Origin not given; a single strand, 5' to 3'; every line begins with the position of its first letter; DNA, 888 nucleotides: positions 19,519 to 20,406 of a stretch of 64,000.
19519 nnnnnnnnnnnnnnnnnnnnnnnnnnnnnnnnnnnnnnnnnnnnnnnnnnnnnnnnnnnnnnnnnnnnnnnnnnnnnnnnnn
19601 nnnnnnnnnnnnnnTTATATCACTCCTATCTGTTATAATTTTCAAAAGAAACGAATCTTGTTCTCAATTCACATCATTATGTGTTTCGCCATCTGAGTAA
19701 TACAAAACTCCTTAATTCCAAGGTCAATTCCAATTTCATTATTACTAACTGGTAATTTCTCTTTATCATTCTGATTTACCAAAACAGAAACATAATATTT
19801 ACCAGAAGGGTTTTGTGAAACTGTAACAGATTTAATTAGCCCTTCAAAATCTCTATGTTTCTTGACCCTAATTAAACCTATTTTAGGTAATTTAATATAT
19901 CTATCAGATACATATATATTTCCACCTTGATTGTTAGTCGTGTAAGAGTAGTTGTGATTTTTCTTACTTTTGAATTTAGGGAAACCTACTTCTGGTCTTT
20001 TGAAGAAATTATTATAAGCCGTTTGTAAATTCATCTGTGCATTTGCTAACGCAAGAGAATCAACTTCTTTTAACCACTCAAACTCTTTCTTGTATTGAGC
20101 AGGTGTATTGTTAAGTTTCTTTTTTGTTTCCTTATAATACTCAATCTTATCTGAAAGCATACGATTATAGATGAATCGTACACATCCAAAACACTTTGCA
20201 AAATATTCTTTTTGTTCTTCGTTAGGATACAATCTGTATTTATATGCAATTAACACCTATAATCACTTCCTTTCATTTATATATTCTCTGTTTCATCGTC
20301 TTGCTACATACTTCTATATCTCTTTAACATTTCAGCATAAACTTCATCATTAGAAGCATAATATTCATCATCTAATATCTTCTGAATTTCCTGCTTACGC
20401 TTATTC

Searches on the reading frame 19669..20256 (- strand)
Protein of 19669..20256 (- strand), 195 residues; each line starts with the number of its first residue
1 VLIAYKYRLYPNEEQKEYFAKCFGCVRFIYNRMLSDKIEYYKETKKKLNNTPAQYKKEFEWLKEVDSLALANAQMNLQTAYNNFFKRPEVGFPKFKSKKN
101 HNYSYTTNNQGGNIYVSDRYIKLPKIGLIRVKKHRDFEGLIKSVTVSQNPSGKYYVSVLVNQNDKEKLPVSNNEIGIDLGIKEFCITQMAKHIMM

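Call 6: search_protein_families(library=pfam, proteins=[window:19669-20256:-], max_evalue=0.01)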
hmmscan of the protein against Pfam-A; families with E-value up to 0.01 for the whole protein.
window:19669-20256:- (195 aa): 1 family
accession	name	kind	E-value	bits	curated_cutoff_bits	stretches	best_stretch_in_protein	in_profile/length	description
PF12323.14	HTH_OrfB_IS605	-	5.1e-22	77.5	21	1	1-46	1-47/47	Helix-turn-helix domain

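Call 59: search_dna_similar(query=window:19669-20256:-, collection=phages, mode=protein, max_rows=12)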
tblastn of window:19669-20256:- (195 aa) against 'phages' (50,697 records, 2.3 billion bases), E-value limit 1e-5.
Records with a match: 359; places in all: 469; records where one place covers at least 80% of the query: 352.
Best place of each record, by identity: 60-80% 2; <60% 357.
By first word of the organism name: Staphylococcus 81; Mycobacterium 44; Lactobacillus 23; Bacillus 19; Streptococcus 16; Bacteriophage 15; Prevotella 15; Helicobacter 11; Campylobacter 11; Vibrio 9; and 39 more.
By host as written in the record: - 41; Mycobacterium smegmatis mc2 155 29; Staphylococcus aureus 23; Prevotella sp. 15; Lactobacillus plantarum 10; Helicobacter pylori 8; Mycobacterium smegmatis mc#155 8; Propionibacterium freudenreichii TL110 7; and 120 more.
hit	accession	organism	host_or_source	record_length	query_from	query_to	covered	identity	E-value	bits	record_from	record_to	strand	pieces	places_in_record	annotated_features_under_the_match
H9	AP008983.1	Clostridium phage c-st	Clostridium botulinum type C strain ...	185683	1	187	96%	61.7%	2e-72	243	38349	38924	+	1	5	putative IS transposase (OrfB)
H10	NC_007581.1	Clostridium phage c-st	Clostridium botulinum type C strain ...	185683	1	187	96%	61.7%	2e-72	243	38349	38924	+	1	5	transposase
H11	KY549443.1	Enterococcus phage EFP01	Enterococcus faecium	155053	2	193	98%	55.8%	2e-60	207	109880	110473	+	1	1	transposase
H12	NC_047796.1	Enterococcus phage EFP01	Enterococcus faecium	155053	2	193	98%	55.8%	2e-60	207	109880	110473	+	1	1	transposase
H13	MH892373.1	Streptococcus phage SW27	Streptococcus thermophilus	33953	4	193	97%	54.2%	4e-62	213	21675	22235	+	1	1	transposase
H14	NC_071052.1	Streptococcus phage SW27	Streptococcus thermophilus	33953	4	193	97%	54.2%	4e-62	213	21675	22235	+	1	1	transposase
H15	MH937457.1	Streptococcus phage CHPC1248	Streptococcus thermophilus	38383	4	193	97%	54.2%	4e-62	213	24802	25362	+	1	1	mobile element protein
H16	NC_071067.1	Streptococcus phage CHPC1248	Streptococcus thermophilus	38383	4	193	97%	54.2%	4e-62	213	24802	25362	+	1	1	transposase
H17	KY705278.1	Streptococcus phage P7952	Streptococcus thermophilus ST47795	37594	4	193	97%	54.2%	4e-62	213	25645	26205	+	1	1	transposase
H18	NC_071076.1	Streptococcus phage P7952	Streptococcus thermophilus ST47795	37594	4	193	97%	54.2%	4e-62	213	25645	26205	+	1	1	transposase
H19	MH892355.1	Streptococcus phage SW4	Streptococcus thermophilus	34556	4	193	97%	54.2%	4e-62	213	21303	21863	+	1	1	transposase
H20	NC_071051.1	Streptococcus phage SW4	Streptococcus thermophilus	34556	4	193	97%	54.2%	4e-62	213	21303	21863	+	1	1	transposase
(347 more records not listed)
